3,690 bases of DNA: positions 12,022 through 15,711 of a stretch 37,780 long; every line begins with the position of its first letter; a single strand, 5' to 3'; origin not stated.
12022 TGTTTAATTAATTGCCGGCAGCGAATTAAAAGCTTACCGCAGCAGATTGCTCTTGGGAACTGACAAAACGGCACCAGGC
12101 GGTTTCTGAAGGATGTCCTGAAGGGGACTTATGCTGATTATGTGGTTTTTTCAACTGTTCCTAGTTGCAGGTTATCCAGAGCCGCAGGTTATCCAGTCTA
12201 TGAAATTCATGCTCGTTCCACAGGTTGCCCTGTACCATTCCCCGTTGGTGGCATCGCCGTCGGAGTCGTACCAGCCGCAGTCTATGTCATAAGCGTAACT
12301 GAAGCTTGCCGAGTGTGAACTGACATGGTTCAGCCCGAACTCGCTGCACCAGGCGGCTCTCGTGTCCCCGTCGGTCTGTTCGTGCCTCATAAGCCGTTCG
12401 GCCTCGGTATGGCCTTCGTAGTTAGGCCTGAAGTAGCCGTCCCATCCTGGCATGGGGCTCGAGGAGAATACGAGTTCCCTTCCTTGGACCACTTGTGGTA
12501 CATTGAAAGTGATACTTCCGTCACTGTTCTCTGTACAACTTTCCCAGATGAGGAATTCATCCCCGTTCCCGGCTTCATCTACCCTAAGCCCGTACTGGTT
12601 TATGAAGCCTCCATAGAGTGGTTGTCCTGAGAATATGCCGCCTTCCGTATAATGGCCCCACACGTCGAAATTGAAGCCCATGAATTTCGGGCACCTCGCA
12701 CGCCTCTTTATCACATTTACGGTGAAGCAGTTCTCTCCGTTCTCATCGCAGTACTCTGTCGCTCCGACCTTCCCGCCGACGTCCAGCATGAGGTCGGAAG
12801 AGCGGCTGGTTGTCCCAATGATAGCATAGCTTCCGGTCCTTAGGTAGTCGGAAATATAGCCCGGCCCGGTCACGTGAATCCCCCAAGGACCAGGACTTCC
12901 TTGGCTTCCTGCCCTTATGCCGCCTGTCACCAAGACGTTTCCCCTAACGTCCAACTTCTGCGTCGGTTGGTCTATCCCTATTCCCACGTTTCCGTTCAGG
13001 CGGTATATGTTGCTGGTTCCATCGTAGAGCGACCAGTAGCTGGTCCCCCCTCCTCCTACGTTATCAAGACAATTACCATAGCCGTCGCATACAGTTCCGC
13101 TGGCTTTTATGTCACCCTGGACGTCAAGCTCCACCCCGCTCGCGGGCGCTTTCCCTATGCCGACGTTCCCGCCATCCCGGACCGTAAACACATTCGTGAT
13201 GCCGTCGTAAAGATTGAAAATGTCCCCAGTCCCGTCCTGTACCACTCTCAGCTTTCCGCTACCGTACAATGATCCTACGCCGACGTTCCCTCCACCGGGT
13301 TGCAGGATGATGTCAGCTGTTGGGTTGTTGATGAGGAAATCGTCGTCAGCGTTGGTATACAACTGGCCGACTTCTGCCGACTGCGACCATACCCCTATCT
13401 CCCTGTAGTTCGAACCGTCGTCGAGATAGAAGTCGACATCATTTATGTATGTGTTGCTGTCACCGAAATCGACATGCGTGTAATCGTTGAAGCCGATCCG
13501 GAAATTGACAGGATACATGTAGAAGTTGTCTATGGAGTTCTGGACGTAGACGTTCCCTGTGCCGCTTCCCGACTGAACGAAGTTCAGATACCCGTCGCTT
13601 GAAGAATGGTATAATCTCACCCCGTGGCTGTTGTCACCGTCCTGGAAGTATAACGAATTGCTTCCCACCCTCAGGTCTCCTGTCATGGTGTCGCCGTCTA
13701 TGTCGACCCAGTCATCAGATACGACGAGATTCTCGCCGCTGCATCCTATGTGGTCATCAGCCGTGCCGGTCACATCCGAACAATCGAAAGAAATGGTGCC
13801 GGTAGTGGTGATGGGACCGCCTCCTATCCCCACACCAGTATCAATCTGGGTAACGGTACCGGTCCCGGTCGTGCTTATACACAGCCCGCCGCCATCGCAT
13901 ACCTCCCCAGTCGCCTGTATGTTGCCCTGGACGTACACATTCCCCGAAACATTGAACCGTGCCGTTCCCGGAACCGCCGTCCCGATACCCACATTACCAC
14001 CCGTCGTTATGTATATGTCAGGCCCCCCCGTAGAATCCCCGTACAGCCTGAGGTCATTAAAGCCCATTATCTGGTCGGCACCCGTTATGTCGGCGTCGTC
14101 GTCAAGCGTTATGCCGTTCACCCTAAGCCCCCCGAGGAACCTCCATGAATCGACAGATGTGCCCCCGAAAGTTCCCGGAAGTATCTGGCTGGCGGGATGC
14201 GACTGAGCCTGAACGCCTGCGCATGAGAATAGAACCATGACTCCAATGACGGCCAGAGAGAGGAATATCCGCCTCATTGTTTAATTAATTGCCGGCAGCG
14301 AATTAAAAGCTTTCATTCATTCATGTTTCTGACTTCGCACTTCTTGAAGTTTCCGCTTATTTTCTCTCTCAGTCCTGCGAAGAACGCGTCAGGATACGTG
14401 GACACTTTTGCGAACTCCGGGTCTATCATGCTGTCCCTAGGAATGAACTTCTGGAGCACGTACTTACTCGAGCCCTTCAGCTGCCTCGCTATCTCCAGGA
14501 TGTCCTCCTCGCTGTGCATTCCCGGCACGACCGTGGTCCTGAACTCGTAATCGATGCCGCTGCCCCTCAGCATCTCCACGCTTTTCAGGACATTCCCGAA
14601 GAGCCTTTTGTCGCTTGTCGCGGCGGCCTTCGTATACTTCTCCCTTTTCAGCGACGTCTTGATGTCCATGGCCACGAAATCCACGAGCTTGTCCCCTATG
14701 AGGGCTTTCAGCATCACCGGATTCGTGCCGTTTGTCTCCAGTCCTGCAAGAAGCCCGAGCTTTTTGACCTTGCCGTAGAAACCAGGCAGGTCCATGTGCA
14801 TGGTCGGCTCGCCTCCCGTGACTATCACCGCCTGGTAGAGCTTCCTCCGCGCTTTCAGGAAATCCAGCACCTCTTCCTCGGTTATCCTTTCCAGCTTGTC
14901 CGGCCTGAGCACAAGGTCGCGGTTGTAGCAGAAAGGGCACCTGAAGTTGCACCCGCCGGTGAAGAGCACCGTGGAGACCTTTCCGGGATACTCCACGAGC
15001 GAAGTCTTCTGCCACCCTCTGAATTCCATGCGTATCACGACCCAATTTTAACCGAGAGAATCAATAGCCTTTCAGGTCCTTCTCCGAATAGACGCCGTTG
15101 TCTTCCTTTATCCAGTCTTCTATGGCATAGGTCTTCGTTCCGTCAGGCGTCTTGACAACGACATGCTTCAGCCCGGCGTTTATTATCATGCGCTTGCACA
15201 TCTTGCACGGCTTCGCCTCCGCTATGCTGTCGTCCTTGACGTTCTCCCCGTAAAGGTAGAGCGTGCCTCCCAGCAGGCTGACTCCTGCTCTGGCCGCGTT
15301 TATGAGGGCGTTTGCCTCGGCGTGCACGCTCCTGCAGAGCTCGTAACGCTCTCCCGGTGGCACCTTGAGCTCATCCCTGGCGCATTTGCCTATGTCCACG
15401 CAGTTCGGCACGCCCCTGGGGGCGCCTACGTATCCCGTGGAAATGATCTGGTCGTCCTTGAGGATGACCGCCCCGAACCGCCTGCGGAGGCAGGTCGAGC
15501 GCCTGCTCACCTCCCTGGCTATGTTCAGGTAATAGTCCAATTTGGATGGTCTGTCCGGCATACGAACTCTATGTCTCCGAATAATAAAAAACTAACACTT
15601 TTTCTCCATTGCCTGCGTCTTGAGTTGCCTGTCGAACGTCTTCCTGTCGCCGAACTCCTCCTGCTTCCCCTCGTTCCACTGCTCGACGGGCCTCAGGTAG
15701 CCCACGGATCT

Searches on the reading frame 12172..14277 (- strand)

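Call 3: search_protein_families(library=pfam, proteins=[window:12172-14277:-], max_evalue=1)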
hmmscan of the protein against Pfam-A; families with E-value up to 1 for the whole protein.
window:12172-14277:- (701 aa): 1 family
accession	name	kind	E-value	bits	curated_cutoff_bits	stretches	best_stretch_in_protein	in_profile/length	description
PF06598.16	Chlorovi_GP_rpt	-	0.1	13.1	27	0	97-120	11-34/34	Chlorovirus glycoprotein repeat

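Call 4: search_protein_families(library=ncbifam, proteins=[window:12172-14277:-], max_evalue=1)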
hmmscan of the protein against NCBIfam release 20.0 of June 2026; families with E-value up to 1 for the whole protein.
window:12172-14277:- (701 aa): 0 families

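Call 41: search_protein_families(library=phrogs, proteins=[window:12172-14277:-], max_evalue=0.01)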
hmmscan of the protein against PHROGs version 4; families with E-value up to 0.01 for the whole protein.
window:12172-14277:- (701 aa): 0 families

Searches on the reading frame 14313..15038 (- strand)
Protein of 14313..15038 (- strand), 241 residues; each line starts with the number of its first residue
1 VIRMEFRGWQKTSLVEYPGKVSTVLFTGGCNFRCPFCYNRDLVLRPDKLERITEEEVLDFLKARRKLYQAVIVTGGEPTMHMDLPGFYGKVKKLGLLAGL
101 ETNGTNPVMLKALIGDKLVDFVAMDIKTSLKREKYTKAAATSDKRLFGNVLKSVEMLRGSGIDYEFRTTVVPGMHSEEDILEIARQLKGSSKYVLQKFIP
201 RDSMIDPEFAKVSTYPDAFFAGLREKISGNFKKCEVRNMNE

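Call 14: search_protein_families(library=pfam, proteins=[window:14313-15038:-], max_evalue=0.01)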
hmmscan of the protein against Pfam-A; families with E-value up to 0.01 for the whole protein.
window:14313-15038:- (241 aa): 2 families
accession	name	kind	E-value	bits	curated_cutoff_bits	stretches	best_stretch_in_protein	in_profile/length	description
PF04055.27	Radical_SAM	-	1.2e-20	74.8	29.5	1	25-186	2-165/166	Radical SAM superfamily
PF13353.11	Fer4_12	-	6.7e-07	30.1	22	1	21-82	6-67/137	4Fe-4S single cluster domain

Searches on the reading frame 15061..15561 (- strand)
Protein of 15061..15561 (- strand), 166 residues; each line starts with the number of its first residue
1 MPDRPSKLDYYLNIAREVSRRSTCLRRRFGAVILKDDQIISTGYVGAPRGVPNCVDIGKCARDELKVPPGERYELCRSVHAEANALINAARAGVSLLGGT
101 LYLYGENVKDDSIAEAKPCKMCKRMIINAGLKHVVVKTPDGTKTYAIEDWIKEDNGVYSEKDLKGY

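Call 14: search_protein_families(library=pfam, proteins=[window:15061-15561:-], max_evalue=0.01)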
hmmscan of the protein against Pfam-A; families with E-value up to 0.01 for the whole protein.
window:15061-15561:- (166 aa): 2 families
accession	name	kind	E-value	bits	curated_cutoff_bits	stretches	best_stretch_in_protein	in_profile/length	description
PF00383.29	dCMP_cyt_deam_1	-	8.7e-19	67.7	25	1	7-137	3-101/102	Cytidine and deoxycytidylate deaminase zinc-binding region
PF14437.12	MafB19-deam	-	6.1e-10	39.6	27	1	7-139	3-102/142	MafB19-like deaminase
